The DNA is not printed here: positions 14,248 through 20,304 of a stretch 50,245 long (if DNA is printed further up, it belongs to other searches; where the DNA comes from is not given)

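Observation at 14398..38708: A 24-kb cassette of giant multi-enzyme, polyvalent-type proteins between portal and capsid genes: a candidate virion-delivered effector arsenal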

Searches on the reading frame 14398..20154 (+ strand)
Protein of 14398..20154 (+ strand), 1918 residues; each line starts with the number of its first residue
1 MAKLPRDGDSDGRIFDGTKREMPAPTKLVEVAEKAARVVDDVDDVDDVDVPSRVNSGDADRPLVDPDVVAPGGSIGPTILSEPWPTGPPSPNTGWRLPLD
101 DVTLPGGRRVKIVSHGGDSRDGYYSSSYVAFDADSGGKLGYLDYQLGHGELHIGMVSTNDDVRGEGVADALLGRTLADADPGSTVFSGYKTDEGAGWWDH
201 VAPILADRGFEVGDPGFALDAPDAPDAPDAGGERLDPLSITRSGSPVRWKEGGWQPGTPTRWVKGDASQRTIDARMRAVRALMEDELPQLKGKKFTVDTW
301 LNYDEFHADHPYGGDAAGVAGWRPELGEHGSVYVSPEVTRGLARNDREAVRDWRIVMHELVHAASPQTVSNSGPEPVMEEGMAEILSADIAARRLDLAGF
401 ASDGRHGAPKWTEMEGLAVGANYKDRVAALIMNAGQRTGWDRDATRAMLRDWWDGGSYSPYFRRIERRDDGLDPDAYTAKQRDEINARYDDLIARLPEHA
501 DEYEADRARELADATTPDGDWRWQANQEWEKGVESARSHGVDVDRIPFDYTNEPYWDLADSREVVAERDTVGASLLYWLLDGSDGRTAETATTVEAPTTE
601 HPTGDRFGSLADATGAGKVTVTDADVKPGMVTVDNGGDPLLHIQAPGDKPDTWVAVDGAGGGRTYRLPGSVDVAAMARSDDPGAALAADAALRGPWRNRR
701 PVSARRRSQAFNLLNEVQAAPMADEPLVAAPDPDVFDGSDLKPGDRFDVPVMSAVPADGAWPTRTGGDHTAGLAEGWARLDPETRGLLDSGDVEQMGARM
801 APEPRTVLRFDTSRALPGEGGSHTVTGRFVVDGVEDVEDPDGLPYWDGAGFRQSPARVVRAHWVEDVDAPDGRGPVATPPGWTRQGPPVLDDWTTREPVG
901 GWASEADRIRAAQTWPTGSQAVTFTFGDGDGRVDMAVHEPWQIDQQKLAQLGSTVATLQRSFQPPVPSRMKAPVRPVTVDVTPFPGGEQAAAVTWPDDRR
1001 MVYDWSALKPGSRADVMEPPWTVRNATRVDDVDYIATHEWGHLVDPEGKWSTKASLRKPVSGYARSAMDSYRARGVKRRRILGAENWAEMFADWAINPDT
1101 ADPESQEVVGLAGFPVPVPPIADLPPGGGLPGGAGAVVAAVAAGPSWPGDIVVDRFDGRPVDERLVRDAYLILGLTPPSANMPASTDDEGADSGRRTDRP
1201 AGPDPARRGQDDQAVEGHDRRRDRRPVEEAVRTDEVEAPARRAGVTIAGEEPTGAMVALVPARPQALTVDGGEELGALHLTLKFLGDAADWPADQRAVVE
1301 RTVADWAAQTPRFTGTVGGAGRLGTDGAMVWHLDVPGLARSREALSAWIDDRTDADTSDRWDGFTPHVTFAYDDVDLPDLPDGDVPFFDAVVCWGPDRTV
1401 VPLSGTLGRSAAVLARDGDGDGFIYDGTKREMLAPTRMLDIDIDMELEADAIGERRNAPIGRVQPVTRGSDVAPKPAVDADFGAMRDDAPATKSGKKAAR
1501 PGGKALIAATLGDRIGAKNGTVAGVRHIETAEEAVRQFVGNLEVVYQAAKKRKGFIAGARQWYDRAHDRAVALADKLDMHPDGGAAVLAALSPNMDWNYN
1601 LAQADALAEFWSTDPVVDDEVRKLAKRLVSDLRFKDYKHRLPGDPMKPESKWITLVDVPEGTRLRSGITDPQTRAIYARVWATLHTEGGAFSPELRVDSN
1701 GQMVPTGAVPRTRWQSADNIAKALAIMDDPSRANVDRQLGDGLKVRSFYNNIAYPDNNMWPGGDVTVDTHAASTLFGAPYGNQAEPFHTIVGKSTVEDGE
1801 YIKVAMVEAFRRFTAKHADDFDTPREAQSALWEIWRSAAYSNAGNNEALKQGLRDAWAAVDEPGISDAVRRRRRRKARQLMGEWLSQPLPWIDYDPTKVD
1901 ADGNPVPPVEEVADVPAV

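Call 4: search_protein_families(library=pfam, proteins=[window:14398-20151:+], max_evalue=0.01)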
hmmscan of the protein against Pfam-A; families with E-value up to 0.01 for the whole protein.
window:14398-20151:+ (1918 aa): 3 families
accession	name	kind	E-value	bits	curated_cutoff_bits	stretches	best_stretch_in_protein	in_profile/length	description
PF23802.1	DUF7178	-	6.9e-23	82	27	2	1529-1630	6-105/193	Family of unknown function (DUF7178)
PF13563.12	2_5_RNA_ligase2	-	9.6e-10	39.1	27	1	1277-1376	25-119/152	2'-5' RNA ligase superfamily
PF14542.12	Acetyltransf_CG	-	0.0082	16.7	30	0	133-179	7-53/80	GCN5-related N-acetyl-transferase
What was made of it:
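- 14398..20154 (+): G1, 1918 aa. In order: motif A (aa 7-18); GNAT-like module (aa ~58-208; aa 38-223 are absent in many strains); zincin-like module 1 (aa 235-590, HELVH at 358, EEGMAE about 20 aa later); HEWGH at 1038; 2H phosphoesterase (aa 1277-1376); second motif A (aa 1417-1428); DUF7178 (aa 1529 to about 1860). Pfam 2_5_RNA_ligase2 E = 9.6e-10 and DUF7178 E = 6.9e-23, both above Pfam's own cut-offs (call 4).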

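Call 5: search_protein_families(library=phrogs, proteins=[window:14398-20151:+], max_evalue=0.001)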
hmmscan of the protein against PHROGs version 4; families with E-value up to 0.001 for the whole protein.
window:14398-20151:+ (1918 aa): 3 families
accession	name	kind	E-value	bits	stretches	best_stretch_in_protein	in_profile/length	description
phrog_3842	-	unknown function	4.5e-23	83.2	2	1531-1615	11-93/206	-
phrog_2659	-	DNA, RNA and nucleotide metabolism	6.3e-15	55.2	1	1250-1404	725-883/891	RNA ligase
phrog_2878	-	unknown function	2.5e-08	34.1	1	1536-1753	126-272/631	-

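Call 12: search_solved_structures(query=window:14398-20151:+, max_evalue=1)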
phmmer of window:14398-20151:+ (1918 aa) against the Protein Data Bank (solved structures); distinct sequences matched with E-value up to 1: 1.
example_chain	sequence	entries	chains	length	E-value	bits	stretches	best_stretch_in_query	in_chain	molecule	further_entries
3q6d_A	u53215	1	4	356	0.57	10.6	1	169-248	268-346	Proline dipeptidase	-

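Call 20: find_encoding_contigs(protein=window:14398-20154:+, flank=10000, max_places=8)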
Protein window:14398-20154:+ (1918 aa): 2 contigs read that carry it; 2 places shown.
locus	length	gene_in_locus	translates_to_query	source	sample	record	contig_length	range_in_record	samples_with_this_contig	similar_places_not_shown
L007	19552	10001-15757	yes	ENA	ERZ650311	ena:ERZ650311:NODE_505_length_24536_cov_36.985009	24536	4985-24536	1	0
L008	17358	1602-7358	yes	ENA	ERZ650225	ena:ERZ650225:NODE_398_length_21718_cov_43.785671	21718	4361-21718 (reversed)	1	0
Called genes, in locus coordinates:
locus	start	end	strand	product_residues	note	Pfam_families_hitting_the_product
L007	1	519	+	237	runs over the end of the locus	-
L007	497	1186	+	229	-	-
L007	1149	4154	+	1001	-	PF14528:LAGLIDADG_3 (faint)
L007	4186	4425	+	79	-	-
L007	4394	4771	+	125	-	PF00436:SSB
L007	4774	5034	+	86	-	-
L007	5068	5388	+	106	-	-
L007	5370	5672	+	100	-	-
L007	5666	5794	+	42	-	-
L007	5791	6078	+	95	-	-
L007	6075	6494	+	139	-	-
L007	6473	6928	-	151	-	PF13384:HTH_23 (faint)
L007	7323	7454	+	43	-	-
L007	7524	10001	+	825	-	-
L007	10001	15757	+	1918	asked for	PF13563:2_5_RNA_ligase2, PF23802:DUF7178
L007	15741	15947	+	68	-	-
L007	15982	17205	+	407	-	-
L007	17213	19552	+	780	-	?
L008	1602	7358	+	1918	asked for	PF13563:2_5_RNA_ligase2, PF23802:DUF7178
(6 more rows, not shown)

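Call 23: search_protein_families(library=pfam, proteins=[L007:1-516:+, L007:497-1183:+, L007:1149-4151:+, L007:4186-4422:+, L007:4394-4768:+, L007:6075-6491:+, L007:6473-6928:-], max_evalue=0.01)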
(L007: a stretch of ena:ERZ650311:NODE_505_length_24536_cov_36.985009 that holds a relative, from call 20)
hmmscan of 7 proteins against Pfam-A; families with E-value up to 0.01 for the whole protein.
L007:1-516:+ (172 aa): 0 families

L007:497-1183:+ (229 aa): 0 families

L007:1149-4151:+ (1001 aa): 3 families
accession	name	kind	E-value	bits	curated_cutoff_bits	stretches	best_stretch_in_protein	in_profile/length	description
PF14528.11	LAGLIDADG_3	-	1.1e-05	26.1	22.5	0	591-645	3-58/82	LAGLIDADG-like domain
PF17289.8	Terminase_6C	-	0.00028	21.3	22.6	1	814-930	1-112/155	Terminase RNaseH-like domain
PF13403.11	Hint_2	-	0.0013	19.5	28.4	0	55-91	6-42/147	Hint domain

L007:4186-4422:+ (79 aa): 0 families

L007:4394-4768:+ (125 aa): 1 family
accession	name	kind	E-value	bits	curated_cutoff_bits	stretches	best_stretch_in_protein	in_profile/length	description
PF00436.31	SSB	-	6.4e-29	100.5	26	1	4-97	2-102/104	Single-strand binding protein family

L007:6075-6491:+ (139 aa): 0 families

L007:6473-6928:- (151 aa): 9 families
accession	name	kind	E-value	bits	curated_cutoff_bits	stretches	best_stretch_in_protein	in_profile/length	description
PF13384.12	HTH_23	-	1e-05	25.6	24.6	1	105-141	3-40/50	Homeodomain-like domain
PF04545.22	Sigma70_r4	-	3.1e-05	23.8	24.1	1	105-140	6-42/50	Sigma-70, region 4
PF01381.28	HTH_3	-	0.0003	21.2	23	1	113-140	4-31/55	Helix-turn-helix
PF21531.3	Rv2175c_wHTH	-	0.00074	19.9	27.1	1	120-141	17-38/57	DNA-binding protein Rv2175c, wHTH domain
PF13542.12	HTH_Tnp_ISL3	-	0.0015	18.4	27.4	1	108-141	17-49/51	Helix-turn-helix domain of transposase family ISL3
PF13518.12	HTH_28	-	0.0016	18.9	25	1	106-141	1-35/52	Helix-turn-helix domain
PF13560.12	HTH_31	-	0.0021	18.8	27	1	114-146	10-40/64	Helix-turn-helix domain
PF12840.13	HTH_20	-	0.0033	17.8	27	0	109-142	7-42/51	Helix-turn-helix domain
PF07638.17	Sigma70_ECF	-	0.0064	16.8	21.1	1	50-138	83-171/185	ECF sigma factor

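Call 24: search_protein_families(library=phrogs, proteins=[L007:1-516:+, L007:497-1183:+, L007:1149-4151:+, L007:4186-4422:+, L007:4394-4768:+, L007:6075-6491:+, L007:6473-6928:-], max_evalue=0.01)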
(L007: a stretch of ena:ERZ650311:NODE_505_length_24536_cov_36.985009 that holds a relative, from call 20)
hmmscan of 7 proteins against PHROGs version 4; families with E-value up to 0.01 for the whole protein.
L007:1-516:+ (172 aa): 6 families
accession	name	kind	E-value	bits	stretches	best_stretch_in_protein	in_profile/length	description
phrog_498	-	other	2.8e-12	47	1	2-109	66-177/633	DNA methyltransferase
phrog_9353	-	unknown function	1.9e-09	38.8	1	3-82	43-127/245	-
phrog_620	-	DNA, RNA and nucleotide metabolism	2.3e-09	38.6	1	3-78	41-116/217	ParB-like partition protein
phrog_8071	-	DNA, RNA and nucleotide metabolism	6.5e-07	29.9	1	5-83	40-120/389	ParB-like partition protein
phrog_723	-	DNA, RNA and nucleotide metabolism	0.00026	21.9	1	5-111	44-158/223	ParB-like partition protein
phrog_930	-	DNA, RNA and nucleotide metabolism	0.0039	18.1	1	3-50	39-85/223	ParB-like partition protein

L007:497-1183:+ (229 aa): 1 family
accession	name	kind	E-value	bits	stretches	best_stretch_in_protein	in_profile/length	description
phrog_645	-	DNA, RNA and nucleotide metabolism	2.3e-15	58.2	1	30-223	17-181/196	Rnase E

L007:1149-4151:+ (1001 aa): 7 families
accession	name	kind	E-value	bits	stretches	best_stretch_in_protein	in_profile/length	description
phrog_979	-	head and packaging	4.3e-60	205.1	2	212-321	180-291/642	terminase large subunit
phrog_38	-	head and packaging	9e-26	91.7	2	806-964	543-701/760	terminase large subunit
phrog_19299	-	head and packaging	9.1e-15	55.1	1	47-115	28-96/702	terminase large subunit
phrog_36964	-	head and packaging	4.9e-14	52.3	1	49-149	90-184/890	terminase large subunit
phrog_2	-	head and packaging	2.1e-11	44.3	1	726-962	399-588/807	terminase large subunit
phrog_15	-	head and packaging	4.3e-11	42.9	1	41-133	69-161/1330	terminase large subunit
phrog_9526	-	head and packaging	5.4e-10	40.1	1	212-323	39-154/280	terminase large subunit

L007:4186-4422:+ (79 aa): 0 families

L007:4394-4768:+ (125 aa): 4 families
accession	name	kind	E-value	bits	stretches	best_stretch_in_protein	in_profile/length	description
phrog_44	-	DNA, RNA and nucleotide metabolism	6.1e-34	119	1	2-113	86-204/271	single strand DNA binding protein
phrog_25370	-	unknown function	1.4e-09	38.5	1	4-34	3-33/48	-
phrog_12631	-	DNA, RNA and nucleotide metabolism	6.6e-05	24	1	4-39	31-65/78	single strand DNA binding protein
phrog_26861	-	unknown function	0.00029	21.1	1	2-79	133-209/242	-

L007:6075-6491:+ (139 aa): 0 families

L007:6473-6928:- (151 aa): 2 families
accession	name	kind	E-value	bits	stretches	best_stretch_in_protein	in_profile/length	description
phrog_323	-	transcription regulation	0.0015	19.2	1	105-145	150-191/319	transcriptional regulator, D5-like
phrog_1740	-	transcription regulation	0.0049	16.4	1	93-139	160-205/567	RNA polymerase sigma factor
